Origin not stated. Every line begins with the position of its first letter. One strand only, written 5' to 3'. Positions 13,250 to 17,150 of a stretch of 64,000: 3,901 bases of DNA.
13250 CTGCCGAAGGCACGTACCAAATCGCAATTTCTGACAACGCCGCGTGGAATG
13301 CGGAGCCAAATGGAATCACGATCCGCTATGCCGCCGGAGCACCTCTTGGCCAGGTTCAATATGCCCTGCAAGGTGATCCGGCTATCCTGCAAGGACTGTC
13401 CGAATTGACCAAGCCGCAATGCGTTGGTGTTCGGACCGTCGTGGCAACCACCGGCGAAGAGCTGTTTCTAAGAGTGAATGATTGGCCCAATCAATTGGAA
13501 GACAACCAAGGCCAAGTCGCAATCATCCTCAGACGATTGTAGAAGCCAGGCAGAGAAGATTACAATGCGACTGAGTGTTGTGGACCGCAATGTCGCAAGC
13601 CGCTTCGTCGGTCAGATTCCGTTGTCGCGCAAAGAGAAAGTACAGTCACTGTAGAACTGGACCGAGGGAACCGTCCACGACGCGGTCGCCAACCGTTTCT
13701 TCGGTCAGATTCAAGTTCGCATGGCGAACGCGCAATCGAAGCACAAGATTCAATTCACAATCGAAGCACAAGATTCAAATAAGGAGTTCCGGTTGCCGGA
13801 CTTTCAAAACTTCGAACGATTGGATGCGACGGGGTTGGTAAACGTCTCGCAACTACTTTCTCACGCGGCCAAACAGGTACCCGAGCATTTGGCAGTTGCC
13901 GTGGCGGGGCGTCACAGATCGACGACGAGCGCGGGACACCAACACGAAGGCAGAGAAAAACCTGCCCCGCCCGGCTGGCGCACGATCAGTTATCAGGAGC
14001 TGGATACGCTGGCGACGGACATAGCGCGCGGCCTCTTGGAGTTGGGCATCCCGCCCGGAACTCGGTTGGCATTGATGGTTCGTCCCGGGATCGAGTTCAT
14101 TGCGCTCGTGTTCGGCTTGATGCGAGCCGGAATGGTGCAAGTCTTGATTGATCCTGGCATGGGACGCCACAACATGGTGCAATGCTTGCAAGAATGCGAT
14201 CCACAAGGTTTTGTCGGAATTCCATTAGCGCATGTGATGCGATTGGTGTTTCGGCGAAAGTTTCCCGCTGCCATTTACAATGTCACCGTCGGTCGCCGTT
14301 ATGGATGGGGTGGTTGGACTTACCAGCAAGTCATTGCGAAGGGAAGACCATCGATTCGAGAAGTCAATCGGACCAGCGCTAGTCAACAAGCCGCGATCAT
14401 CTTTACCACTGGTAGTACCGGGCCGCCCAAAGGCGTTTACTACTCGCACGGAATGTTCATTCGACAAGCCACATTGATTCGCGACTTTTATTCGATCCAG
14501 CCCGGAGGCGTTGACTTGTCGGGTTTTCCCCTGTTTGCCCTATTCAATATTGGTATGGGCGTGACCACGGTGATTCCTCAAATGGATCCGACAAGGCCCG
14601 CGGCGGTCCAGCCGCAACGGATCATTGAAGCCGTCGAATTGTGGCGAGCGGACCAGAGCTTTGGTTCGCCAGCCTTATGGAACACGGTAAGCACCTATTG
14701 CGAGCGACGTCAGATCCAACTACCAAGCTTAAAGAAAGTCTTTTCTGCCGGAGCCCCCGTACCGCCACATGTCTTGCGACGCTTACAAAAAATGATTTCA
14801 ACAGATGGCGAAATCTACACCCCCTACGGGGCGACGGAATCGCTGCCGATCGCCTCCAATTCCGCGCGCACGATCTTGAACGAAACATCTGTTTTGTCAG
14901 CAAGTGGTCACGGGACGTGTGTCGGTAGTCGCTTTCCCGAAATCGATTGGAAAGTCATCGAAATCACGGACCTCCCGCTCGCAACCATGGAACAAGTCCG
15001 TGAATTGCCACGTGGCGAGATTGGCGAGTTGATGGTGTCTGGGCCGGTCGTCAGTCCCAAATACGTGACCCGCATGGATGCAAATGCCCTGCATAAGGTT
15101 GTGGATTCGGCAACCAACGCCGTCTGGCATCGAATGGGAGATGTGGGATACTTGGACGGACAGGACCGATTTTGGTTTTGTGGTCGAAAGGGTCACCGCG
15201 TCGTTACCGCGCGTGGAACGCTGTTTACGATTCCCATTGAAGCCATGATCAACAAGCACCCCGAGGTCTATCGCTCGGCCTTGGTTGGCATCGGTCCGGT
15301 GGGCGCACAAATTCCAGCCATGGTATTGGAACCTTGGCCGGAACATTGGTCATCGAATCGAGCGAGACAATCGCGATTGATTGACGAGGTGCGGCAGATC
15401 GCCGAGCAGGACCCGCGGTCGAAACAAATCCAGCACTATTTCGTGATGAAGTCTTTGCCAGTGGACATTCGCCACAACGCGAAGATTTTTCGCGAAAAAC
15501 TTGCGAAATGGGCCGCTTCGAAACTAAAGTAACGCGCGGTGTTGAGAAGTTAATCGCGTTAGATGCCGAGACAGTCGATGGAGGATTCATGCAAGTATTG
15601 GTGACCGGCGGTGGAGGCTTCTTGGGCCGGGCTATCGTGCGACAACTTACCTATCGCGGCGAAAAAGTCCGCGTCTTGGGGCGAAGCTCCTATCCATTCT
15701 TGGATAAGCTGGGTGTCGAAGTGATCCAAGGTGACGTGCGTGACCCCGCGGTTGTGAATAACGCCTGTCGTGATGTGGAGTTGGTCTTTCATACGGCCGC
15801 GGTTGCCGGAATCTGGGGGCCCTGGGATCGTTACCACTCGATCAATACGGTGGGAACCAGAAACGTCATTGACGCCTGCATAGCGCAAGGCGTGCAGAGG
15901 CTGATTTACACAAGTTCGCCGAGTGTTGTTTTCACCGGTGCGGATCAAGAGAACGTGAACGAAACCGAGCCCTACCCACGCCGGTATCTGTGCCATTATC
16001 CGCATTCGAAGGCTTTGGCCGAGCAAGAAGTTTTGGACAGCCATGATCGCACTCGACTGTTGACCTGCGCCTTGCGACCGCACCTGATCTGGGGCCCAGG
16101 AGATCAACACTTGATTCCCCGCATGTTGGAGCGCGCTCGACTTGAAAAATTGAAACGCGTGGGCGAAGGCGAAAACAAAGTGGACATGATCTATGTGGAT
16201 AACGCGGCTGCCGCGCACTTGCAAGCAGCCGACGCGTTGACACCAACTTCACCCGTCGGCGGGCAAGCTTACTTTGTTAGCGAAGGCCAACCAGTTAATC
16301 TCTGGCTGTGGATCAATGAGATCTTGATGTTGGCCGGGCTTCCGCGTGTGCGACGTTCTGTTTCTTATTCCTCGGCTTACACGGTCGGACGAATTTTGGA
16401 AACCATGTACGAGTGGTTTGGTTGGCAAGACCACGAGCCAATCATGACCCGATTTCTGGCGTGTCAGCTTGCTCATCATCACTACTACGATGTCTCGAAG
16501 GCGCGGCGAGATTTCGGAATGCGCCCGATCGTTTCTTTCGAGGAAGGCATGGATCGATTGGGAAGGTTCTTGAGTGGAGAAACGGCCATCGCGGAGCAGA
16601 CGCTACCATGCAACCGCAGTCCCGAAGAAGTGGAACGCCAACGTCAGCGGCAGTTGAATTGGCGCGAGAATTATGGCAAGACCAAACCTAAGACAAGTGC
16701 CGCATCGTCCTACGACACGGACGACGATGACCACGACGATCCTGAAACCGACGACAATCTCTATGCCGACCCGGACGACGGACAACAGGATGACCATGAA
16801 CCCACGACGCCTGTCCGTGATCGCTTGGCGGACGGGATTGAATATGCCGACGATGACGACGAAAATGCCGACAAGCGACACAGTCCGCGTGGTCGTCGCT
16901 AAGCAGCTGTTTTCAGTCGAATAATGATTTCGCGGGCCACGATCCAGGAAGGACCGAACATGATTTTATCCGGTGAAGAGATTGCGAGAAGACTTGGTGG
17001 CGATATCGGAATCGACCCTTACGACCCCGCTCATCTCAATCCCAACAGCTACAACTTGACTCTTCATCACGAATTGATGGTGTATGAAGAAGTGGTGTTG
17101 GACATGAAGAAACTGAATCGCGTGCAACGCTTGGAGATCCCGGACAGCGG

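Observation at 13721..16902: oleC–oleD olefin-biosynthesis pair without adjacent oleA/oleB, and OleD with a ~130-aa poly-Asp/Glu tail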

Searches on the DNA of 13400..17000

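Call 91: search_rna_families(source=window, start=13400, end=17000, threshold=evalue, max_evalue=1)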
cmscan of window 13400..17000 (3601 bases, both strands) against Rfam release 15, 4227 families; matches with E-value up to 1: 0.
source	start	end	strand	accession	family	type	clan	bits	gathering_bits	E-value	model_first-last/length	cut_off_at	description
